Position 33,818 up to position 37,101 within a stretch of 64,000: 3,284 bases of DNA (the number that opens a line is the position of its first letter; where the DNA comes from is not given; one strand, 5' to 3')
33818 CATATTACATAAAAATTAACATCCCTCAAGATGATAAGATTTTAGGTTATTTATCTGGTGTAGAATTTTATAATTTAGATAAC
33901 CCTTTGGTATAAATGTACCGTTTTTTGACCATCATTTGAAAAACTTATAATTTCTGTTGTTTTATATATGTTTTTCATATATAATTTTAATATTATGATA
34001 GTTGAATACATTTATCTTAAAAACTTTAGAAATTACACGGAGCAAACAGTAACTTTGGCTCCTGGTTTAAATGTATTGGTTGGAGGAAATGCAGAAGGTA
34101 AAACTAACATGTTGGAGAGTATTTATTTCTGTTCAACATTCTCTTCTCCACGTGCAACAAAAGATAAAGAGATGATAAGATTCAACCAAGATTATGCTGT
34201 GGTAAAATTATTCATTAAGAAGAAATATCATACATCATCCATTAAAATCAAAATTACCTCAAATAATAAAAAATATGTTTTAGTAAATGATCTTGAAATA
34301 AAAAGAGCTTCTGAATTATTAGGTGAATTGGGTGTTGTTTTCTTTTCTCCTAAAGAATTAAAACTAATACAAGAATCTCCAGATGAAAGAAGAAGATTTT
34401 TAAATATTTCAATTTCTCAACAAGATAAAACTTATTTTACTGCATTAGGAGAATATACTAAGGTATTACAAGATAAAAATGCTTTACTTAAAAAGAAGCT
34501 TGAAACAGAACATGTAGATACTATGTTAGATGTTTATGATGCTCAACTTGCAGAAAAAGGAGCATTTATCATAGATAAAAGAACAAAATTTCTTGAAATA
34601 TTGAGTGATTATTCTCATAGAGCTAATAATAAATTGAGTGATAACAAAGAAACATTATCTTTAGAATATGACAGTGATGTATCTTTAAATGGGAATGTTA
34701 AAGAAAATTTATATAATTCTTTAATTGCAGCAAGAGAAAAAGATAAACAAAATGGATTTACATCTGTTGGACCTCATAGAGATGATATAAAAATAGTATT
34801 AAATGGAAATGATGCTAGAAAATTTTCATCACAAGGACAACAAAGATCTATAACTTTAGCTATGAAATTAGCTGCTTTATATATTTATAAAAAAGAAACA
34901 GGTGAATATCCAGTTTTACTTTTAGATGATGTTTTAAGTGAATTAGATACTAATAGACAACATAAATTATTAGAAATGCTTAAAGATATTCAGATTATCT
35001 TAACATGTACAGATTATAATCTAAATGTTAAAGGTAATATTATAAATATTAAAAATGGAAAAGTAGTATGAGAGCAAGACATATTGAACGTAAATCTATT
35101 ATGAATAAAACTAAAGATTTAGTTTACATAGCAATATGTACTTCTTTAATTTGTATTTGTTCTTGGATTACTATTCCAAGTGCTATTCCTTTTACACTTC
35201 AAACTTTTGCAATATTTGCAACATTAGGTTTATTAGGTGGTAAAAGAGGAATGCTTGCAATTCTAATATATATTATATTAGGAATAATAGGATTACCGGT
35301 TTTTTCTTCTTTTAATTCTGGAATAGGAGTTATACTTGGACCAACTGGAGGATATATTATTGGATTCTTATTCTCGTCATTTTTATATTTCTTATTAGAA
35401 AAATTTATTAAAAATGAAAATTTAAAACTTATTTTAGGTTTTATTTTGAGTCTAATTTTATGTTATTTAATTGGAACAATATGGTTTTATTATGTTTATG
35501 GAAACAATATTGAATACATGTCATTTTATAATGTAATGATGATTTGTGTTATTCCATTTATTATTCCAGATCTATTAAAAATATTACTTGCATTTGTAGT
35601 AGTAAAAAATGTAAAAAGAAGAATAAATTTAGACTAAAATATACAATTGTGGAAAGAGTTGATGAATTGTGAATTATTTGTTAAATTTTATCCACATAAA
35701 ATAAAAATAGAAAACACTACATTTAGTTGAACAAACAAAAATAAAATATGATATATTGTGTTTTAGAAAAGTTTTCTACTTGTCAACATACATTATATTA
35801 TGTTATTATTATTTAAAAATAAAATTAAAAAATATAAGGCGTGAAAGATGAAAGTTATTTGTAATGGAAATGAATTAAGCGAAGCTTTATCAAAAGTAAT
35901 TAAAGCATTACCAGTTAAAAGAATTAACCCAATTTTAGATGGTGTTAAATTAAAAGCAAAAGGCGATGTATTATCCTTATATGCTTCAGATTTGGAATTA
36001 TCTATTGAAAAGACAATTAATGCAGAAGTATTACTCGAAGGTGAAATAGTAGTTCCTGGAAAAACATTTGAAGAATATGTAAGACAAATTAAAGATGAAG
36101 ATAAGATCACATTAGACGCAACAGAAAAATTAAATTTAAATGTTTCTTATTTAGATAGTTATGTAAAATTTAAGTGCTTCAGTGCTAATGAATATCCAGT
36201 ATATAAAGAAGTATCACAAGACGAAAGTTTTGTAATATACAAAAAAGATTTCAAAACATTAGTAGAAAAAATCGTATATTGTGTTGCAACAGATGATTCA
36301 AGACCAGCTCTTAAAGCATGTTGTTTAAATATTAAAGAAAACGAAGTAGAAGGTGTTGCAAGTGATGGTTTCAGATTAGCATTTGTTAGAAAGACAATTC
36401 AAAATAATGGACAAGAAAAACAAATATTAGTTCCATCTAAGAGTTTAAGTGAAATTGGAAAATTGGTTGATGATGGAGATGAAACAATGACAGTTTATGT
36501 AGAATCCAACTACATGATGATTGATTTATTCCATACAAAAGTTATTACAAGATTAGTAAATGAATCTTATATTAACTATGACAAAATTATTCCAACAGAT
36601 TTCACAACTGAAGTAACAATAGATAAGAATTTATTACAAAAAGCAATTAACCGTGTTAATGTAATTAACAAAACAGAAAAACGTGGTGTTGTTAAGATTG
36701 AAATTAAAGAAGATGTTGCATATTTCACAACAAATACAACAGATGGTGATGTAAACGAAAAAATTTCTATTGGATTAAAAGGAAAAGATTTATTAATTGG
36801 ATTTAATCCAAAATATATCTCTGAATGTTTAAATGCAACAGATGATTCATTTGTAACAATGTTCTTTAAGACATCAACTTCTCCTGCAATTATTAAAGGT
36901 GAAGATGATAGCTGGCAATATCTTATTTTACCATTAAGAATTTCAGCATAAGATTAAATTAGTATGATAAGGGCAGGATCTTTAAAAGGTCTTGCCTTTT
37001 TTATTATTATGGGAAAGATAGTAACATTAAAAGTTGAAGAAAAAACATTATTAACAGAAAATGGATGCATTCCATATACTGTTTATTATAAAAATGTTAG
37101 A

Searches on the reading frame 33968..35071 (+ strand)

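Call 99: search_protein_families(library=pfam, proteins=[window:33968-35071:+], max_evalue=0.0001)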
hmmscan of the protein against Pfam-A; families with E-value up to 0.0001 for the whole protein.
window:33968-35071:+ (367 aa): 4 families
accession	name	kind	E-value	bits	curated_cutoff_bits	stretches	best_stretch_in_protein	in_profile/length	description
PF02463.25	SMC_N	-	6.7e-18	65.4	40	1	12-349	2-199/220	RecF/RecN/SMC N terminal domain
PF13476.12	AAA_23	-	9.7e-12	46.4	27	1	15-193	2-155/201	AAA domain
PF13304.12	AAA_21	-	1.7e-08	35.3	27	1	34-346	1-296/304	AAA domain, putative AbiEii toxin, Type IV TA system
PF13175.12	AAA_15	-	2.1e-08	34.7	32.1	1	10-268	1-192/374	AAA ATPase domain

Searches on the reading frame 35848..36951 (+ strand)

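Call 99: search_protein_families(library=pfam, proteins=[window:35848-36951:+], max_evalue=0.0001)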
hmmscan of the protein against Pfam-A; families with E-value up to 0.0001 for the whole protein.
window:35848-36951:+ (367 aa): 3 families
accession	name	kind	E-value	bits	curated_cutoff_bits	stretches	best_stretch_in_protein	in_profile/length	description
PF00712.24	DNA_pol3_beta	-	1e-27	97.1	24.4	1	1-119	1-119/120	DNA polymerase III beta subunit, N-terminal domain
PF02767.21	DNA_pol3_beta_2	-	3.5e-26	92.2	27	1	131-241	3-114/116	DNA polymerase III beta subunit, central domain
PF02768.20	DNA_pol3_beta_3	-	1.4e-23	83.5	27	1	246-364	2-121/121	DNA polymerase III beta subunit, C-terminal domain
